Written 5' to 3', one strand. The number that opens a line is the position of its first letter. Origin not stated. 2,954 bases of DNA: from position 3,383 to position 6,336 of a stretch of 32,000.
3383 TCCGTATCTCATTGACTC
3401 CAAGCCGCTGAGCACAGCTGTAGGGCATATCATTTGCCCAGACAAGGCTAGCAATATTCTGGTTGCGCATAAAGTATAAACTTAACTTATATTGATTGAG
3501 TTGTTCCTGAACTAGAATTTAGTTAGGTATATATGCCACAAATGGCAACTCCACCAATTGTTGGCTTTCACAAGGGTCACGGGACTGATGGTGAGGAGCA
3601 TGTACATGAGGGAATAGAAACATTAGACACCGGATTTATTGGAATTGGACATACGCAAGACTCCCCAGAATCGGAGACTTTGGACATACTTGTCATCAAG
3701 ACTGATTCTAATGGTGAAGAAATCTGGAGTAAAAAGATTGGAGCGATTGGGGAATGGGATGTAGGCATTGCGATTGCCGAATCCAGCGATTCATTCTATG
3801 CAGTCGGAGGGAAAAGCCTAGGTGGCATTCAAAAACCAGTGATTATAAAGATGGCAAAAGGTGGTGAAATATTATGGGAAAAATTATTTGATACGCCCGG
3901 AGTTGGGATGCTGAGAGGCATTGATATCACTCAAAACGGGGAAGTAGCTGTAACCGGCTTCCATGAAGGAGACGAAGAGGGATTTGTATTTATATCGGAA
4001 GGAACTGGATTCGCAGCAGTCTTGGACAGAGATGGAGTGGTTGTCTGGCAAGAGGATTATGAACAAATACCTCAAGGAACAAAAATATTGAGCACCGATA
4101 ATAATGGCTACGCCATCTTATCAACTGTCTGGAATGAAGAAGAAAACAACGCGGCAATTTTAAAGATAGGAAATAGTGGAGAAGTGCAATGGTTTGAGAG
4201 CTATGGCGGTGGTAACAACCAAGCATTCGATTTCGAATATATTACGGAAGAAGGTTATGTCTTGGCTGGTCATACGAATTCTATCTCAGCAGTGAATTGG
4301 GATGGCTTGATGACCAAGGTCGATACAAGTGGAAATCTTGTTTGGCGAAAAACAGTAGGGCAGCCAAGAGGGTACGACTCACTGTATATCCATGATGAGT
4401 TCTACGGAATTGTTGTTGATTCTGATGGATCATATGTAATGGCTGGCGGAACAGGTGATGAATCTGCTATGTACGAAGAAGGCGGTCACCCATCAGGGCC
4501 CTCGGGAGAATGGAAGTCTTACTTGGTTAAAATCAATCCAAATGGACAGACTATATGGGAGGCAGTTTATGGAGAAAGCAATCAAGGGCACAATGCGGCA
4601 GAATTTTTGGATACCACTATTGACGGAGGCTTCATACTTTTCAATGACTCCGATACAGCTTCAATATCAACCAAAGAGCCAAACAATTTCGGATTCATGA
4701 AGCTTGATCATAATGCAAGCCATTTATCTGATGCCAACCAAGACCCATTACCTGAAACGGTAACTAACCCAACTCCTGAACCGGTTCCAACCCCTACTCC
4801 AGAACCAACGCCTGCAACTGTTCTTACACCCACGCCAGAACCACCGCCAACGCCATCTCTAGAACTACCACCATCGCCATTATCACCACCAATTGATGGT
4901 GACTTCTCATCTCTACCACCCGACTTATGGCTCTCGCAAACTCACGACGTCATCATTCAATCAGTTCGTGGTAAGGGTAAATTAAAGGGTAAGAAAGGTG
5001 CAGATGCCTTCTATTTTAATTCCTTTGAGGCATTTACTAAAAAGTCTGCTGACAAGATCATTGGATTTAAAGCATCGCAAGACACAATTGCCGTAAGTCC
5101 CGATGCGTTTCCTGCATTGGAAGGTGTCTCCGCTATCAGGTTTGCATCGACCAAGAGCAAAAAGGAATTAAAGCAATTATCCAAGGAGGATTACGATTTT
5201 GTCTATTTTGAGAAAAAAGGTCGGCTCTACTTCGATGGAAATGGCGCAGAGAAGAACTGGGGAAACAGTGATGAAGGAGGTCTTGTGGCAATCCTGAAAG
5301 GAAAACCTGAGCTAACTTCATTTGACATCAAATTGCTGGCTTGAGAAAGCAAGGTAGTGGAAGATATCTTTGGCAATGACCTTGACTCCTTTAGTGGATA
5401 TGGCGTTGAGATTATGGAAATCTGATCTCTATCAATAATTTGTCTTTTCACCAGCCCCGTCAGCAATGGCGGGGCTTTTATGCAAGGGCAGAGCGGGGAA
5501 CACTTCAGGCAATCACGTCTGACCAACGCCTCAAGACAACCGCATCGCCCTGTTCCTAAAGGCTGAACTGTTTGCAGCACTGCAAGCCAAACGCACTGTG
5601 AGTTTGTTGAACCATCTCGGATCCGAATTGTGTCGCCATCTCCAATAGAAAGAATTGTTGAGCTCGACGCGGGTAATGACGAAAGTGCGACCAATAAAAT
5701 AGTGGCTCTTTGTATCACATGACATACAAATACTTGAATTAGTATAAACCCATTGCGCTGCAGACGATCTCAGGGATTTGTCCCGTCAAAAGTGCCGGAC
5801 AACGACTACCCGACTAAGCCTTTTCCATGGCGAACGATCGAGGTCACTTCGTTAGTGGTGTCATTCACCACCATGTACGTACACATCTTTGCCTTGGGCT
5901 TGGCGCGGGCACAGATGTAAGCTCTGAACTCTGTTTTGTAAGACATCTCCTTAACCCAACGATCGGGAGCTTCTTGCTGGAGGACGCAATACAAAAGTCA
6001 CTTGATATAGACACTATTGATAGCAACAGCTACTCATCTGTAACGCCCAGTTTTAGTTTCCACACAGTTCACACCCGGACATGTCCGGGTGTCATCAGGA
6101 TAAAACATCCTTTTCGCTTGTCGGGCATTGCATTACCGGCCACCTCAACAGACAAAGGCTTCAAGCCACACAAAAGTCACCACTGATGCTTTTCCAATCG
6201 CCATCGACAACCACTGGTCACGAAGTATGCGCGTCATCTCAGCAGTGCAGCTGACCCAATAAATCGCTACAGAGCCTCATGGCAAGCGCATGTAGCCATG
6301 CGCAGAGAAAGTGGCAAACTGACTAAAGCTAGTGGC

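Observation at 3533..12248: Three large signal-peptide-less repeat proteins share one ~133-aa C-terminal module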

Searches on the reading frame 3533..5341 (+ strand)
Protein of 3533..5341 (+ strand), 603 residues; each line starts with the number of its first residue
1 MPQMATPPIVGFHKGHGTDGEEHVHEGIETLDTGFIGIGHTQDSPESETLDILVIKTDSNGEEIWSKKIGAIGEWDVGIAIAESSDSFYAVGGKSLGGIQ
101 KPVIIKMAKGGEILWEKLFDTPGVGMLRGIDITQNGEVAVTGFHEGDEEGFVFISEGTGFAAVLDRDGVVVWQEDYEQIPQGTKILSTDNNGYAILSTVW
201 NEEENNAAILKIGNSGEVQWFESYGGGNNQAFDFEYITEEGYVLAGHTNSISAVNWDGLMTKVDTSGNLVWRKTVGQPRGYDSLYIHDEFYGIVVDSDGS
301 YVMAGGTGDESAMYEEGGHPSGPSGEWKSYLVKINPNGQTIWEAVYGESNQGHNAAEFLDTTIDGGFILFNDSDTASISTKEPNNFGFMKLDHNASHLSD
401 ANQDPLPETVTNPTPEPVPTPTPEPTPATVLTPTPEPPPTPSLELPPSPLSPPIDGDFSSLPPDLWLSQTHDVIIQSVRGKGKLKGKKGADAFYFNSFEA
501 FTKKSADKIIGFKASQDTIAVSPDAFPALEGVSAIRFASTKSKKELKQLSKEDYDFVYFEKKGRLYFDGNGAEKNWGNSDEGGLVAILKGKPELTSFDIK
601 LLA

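Call 6: search_protein_families(library=pfam, proteins=[window:3533-5341:+], max_evalue=1)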
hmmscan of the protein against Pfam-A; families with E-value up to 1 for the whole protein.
window:3533-5341:+ (603 aa): 2 families
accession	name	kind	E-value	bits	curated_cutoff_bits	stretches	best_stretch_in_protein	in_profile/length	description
PF25293.1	Beta-prop_EMC1_N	-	0.0023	18.1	34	0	56-126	134-202/219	EMC1 N-terminal beta-propeller domain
PF03527.20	RHS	-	0.52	10.7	27.9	0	336-347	18-29/38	RHS protein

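Call 9: search_protein_families(library=ncbifam, proteins=[window:3533-5341:+], max_evalue=1)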
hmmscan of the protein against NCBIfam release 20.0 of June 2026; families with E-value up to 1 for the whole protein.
window:3533-5341:+ (603 aa): 6 families
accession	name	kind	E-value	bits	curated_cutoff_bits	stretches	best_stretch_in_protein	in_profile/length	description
NF047494.1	Lepto_SBBP_lipo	equivalog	1.2e-08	34.1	400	1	48-351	101-424/466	SBBP repeat beta-propeller lipoprotein, LipL53 family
TIGR02608.1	delta_60_rpt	domain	0.0094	15.8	76.5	1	288-307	1-24/55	delta-60 repeat domain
TIGR04526.1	predic_Ig_block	subfamily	0.033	13.1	150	1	373-448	45-117/693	putative immunoglobulin-blocking virulence protein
NF040983.1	BimA_second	exception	0.067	12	600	1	409-454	84-141/381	trimeric autotransporter actin-nucleating factor BimA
TIGR00266.1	TIGR00266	hypoth_equivalog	0.09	12.3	96.6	1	193-248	115-167/222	TIGR00266 family protein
NF037973.1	metallo_SslE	exception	0.57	7.4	3000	1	392-442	39-89/1519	lipoprotein metalloprotease SslE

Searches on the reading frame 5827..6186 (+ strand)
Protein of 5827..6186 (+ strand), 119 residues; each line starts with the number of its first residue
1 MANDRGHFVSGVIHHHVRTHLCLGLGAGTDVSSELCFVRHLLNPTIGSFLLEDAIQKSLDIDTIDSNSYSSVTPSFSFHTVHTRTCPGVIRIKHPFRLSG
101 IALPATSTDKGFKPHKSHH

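Call 55: search_protein_families(library=pfam, proteins=[window:5827-6186:+], max_evalue=0.01)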
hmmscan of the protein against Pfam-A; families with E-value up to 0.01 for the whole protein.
window:5827-6186:+ (119 aa): 0 families
